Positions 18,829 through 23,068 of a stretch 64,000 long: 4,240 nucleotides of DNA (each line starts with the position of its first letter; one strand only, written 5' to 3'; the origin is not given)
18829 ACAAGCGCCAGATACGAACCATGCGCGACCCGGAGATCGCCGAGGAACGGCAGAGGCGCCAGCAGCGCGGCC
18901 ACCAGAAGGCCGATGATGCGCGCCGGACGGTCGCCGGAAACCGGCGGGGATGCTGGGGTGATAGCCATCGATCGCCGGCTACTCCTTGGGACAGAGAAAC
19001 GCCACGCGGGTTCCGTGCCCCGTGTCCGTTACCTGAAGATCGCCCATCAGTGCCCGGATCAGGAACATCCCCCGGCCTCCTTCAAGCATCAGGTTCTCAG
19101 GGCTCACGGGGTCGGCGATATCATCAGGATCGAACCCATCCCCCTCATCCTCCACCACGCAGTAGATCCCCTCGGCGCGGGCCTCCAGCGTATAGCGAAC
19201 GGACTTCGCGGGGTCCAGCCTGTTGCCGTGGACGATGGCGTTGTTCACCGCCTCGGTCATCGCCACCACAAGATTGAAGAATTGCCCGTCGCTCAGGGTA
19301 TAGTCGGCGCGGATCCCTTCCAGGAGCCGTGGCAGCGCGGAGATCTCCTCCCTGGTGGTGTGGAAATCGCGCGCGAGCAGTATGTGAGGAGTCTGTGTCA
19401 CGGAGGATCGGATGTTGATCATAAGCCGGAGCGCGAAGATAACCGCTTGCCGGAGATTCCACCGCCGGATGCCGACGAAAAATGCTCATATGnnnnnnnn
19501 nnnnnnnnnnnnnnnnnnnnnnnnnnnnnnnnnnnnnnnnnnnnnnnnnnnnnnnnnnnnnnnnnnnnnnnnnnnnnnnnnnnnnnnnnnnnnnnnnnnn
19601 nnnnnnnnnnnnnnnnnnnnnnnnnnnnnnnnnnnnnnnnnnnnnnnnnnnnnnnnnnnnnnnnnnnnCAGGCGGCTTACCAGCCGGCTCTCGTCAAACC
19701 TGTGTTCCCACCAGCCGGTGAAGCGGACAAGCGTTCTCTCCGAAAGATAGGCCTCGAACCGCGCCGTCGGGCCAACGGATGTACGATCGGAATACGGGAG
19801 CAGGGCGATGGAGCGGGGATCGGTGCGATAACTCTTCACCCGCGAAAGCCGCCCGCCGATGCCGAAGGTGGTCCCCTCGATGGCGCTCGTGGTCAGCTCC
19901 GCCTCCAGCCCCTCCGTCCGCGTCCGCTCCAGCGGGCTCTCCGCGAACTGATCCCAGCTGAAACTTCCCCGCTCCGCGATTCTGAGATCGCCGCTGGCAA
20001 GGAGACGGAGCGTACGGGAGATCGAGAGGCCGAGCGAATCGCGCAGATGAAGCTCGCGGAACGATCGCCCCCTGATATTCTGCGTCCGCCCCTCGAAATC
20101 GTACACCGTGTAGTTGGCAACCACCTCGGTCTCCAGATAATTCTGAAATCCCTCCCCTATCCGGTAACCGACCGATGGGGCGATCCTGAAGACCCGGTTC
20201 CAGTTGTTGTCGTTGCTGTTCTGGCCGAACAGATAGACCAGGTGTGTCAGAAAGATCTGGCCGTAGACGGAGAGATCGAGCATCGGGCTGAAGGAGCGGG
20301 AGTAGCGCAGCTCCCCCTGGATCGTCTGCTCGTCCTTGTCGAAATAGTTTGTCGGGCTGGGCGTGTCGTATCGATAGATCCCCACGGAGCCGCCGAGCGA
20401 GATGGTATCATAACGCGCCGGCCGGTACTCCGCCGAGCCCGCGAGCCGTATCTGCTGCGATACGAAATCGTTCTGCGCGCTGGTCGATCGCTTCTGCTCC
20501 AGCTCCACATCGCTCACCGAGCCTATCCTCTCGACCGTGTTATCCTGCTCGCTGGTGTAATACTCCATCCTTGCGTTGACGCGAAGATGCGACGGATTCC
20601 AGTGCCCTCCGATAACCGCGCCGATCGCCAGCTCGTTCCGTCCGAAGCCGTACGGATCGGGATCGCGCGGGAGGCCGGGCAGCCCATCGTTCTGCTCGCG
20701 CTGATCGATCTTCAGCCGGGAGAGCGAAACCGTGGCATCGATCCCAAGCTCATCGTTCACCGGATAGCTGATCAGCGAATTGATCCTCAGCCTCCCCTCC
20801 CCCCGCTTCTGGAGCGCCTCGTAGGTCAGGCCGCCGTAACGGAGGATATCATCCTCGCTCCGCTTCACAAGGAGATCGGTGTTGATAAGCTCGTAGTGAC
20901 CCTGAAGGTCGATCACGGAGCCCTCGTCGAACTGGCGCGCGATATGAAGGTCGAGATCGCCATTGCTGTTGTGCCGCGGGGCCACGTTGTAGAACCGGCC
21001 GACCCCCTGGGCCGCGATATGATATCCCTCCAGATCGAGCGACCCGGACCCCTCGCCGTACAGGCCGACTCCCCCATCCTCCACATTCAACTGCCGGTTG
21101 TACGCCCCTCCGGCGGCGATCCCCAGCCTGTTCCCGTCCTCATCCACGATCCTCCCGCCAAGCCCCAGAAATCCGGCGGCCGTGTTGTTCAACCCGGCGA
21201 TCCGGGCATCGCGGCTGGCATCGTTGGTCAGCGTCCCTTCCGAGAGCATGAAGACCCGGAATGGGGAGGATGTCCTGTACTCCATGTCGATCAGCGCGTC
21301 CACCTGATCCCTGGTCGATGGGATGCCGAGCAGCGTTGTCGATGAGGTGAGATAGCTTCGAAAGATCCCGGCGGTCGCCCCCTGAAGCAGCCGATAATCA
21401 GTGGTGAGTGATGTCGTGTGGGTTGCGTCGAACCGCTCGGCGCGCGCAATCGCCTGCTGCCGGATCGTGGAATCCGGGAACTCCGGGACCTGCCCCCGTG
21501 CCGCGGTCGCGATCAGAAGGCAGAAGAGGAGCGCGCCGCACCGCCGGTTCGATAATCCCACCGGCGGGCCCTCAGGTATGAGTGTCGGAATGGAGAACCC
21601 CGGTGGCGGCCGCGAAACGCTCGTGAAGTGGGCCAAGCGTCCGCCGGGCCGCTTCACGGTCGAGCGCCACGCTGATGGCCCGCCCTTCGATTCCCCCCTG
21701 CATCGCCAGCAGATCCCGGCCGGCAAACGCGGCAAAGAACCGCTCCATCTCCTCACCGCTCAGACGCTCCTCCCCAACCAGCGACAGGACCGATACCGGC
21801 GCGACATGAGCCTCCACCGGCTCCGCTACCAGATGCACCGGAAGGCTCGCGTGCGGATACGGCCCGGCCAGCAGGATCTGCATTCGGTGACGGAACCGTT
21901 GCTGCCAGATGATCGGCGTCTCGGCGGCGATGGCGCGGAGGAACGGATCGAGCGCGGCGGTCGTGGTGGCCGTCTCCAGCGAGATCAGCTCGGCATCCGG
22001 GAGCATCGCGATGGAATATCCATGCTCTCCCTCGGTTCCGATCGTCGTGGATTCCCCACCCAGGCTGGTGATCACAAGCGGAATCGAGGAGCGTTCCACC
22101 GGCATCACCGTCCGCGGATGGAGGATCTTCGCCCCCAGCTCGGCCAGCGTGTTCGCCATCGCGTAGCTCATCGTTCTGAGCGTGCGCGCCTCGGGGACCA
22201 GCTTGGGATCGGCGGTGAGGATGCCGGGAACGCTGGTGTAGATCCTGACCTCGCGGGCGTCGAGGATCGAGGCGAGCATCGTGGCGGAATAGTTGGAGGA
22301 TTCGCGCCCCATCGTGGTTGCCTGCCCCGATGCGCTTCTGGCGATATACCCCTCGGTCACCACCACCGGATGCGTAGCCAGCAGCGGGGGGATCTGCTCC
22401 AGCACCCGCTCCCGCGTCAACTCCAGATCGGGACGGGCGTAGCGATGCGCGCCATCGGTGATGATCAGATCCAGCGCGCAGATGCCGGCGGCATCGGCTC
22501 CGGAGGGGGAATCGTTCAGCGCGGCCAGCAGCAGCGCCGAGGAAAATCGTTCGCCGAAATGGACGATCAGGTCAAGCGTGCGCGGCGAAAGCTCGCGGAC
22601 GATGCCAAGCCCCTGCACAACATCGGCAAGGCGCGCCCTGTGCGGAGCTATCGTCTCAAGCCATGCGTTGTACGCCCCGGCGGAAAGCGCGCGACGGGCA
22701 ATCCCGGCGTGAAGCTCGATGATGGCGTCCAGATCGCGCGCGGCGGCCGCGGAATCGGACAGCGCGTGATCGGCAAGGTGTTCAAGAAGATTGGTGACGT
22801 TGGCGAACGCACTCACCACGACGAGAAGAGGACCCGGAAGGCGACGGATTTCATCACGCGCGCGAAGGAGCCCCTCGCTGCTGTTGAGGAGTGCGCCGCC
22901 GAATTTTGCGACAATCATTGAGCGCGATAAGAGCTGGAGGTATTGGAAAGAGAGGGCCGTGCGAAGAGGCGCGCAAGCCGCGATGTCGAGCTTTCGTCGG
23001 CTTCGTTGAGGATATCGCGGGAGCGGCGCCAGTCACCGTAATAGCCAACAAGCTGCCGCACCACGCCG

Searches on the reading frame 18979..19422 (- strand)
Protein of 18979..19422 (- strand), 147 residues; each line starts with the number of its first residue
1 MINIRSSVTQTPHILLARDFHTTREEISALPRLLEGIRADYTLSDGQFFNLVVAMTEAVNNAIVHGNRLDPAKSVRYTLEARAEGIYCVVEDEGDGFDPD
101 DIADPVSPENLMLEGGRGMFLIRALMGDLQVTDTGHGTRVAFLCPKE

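Call 49: search_protein_families(library=pfam, proteins=[window:18979-19422:-], max_evalue=0.00001)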
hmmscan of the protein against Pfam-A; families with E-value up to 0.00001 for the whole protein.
window:18979-19422:- (147 aa): 2 families
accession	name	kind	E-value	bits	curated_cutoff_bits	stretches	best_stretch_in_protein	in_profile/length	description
PF13581.12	HATPase_c_2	-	3.9e-23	82.3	27.4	1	24-141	5-124/127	Histidine kinase-like ATPase domain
PF02518.31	HATPase_c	-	2.8e-07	31.4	26.4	1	52-146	7-109/111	Histidine kinase-, DNA gyrase B-, and HSP90-like ATPase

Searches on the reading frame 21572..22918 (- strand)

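Call 49: search_protein_families(library=pfam, proteins=[window:21572-22918:-], max_evalue=0.00001)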
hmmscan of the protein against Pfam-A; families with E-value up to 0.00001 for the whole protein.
window:21572-22918:- (448 aa): 1 family
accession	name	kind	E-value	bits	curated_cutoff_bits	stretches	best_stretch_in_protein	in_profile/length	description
PF00696.33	AA_kinase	-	1.9e-36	126.4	24.9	1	1-285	2-234/234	Amino acid kinase family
